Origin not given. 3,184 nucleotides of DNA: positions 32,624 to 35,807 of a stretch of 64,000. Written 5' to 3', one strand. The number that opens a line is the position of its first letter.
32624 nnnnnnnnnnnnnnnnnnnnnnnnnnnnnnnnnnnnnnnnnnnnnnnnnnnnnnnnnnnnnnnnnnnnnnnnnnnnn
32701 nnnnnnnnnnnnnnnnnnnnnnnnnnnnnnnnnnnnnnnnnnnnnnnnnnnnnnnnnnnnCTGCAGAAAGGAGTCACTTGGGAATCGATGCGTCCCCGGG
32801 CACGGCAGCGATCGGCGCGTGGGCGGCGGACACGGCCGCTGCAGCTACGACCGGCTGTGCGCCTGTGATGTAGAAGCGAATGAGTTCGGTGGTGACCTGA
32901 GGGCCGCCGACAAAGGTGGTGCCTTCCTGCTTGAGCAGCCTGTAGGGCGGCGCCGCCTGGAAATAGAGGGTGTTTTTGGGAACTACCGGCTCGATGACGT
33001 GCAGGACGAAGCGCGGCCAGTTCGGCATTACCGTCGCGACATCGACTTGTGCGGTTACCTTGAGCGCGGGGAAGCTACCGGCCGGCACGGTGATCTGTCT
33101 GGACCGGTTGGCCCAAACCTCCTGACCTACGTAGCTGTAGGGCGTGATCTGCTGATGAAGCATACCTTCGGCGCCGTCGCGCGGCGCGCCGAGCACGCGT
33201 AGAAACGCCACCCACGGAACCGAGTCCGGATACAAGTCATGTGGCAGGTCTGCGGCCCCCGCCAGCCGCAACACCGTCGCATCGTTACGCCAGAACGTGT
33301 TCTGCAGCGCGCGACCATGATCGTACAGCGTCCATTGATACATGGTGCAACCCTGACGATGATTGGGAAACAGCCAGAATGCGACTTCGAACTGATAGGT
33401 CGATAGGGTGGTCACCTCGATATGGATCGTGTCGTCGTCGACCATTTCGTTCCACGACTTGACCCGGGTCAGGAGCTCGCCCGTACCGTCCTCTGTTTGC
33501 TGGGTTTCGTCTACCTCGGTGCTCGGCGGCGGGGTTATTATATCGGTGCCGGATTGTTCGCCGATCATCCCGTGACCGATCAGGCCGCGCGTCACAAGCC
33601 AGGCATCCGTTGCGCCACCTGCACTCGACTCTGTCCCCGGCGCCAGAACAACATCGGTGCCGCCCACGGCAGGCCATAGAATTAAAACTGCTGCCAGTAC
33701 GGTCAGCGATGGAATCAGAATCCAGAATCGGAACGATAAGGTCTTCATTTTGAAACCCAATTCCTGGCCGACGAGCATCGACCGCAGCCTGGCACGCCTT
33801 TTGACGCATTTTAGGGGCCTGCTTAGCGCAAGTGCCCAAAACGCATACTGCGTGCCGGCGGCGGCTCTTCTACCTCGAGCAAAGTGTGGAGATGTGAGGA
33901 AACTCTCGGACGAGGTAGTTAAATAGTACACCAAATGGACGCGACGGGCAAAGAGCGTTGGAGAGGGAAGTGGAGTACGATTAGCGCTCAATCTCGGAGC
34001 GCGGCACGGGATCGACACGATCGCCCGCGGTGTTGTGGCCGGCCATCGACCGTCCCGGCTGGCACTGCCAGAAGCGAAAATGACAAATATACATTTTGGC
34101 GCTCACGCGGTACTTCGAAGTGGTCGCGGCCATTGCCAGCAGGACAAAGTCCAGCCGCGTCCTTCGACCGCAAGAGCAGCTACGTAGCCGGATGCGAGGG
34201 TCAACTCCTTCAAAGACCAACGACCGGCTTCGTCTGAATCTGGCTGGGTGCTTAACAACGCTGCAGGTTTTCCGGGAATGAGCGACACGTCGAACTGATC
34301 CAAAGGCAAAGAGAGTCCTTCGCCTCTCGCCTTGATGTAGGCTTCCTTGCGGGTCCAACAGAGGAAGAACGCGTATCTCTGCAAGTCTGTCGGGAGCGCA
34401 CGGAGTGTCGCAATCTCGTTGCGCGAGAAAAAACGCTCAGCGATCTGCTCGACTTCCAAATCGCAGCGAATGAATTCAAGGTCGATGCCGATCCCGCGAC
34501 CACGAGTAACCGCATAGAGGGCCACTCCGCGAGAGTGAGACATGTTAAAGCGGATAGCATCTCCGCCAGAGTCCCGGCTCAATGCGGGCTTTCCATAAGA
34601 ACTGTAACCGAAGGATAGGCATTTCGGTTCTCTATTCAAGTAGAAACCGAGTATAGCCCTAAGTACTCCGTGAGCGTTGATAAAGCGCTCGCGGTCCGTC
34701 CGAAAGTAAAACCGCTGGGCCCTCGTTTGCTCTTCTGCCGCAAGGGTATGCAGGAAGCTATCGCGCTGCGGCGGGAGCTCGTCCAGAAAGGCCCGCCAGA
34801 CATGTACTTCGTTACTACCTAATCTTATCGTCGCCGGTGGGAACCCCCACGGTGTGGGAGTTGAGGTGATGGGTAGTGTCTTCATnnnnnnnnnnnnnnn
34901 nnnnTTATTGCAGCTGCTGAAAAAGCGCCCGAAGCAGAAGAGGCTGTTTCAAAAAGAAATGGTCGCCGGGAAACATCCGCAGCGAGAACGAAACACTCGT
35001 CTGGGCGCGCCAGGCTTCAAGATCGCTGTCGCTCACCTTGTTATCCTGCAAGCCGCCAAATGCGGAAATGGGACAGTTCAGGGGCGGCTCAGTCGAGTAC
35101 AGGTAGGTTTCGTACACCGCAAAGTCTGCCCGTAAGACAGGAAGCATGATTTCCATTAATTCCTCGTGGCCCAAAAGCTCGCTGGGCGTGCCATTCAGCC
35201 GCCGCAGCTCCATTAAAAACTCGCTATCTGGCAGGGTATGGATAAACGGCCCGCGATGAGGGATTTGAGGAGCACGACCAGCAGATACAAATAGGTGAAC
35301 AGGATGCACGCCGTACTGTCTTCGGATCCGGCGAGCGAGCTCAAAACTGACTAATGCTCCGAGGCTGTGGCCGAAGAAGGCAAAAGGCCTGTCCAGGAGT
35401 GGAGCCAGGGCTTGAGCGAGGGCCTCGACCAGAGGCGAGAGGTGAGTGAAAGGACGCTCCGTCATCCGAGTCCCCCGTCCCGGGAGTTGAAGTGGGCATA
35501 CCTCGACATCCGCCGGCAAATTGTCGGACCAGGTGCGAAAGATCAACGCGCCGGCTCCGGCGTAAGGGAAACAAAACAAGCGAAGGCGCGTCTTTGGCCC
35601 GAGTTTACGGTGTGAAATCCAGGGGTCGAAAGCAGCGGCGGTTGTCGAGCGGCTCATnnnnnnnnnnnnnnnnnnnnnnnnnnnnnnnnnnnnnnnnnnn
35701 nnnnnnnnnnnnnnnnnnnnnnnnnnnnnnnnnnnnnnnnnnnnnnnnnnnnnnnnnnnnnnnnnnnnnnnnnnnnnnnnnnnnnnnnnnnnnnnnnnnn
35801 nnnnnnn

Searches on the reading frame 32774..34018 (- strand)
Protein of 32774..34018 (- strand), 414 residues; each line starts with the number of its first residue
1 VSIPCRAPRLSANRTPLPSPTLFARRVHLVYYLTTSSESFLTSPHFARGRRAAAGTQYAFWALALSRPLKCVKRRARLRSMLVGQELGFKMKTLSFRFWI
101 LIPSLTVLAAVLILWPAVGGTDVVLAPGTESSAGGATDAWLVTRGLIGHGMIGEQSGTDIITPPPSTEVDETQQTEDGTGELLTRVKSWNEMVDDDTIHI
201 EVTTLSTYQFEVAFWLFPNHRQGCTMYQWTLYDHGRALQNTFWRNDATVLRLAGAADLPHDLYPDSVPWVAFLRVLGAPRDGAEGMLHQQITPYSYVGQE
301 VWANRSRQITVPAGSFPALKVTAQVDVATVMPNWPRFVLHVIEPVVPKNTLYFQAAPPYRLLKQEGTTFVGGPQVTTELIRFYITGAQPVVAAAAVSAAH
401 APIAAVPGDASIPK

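Call 43: search_protein_families(library=pfam, proteins=[window:32774-34018:-], max_evalue=0.001)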
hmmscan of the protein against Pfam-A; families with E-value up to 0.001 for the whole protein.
window:32774-34018:- (414 aa): 0 families

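Call 51: search_protein_families(library=ncbifam, proteins=[window:32774-34018:-], max_evalue=0.01)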
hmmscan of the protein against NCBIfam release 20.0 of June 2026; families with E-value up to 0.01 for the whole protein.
window:32774-34018:- (414 aa): 0 families

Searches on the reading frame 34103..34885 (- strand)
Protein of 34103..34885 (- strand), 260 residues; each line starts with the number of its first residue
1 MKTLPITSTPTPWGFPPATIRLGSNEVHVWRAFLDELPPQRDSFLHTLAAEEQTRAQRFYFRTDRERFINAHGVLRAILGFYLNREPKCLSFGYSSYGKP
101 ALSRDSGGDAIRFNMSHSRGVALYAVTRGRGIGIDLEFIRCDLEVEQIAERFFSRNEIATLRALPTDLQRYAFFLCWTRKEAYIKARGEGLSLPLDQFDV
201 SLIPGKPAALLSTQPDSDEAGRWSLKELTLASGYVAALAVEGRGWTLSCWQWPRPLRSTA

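Call 43: search_protein_families(library=pfam, proteins=[window:34103-34885:-], max_evalue=0.001)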
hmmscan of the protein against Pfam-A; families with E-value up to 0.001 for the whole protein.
window:34103-34885:- (260 aa): 2 families
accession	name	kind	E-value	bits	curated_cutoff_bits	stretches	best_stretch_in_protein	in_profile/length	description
PF01648.25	ACPS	-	4.8e-20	72.1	25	1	131-238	1-110/111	4'-phosphopantetheinyl transferase superfamily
PF22624.1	AASDHPPT_N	-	1.1e-06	29.3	27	1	44-119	13-90/100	4'-phosphopantetheinyl transferase, N-terminal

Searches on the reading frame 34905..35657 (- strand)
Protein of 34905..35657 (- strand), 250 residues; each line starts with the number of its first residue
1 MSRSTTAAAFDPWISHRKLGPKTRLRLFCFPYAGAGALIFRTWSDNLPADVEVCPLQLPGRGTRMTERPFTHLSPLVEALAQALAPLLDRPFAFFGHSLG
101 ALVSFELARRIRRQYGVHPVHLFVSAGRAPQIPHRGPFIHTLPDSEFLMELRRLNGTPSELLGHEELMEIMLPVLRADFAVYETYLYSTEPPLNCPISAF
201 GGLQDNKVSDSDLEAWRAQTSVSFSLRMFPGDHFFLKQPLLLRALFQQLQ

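Call 43: search_protein_families(library=pfam, proteins=[window:34905-35657:-], max_evalue=0.001)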
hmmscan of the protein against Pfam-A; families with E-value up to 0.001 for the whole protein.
window:34905-35657:- (250 aa): 2 families
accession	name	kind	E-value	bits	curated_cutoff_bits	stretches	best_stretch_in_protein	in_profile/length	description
PF00975.26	Thioesterase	-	1.1e-48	166.8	26.4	1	26-244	2-221/226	Thioesterase domain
PF12697.13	Abhydrolase_6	-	1.1e-07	33.2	26.3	1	35-239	9-211/217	Alpha/beta hydrolase family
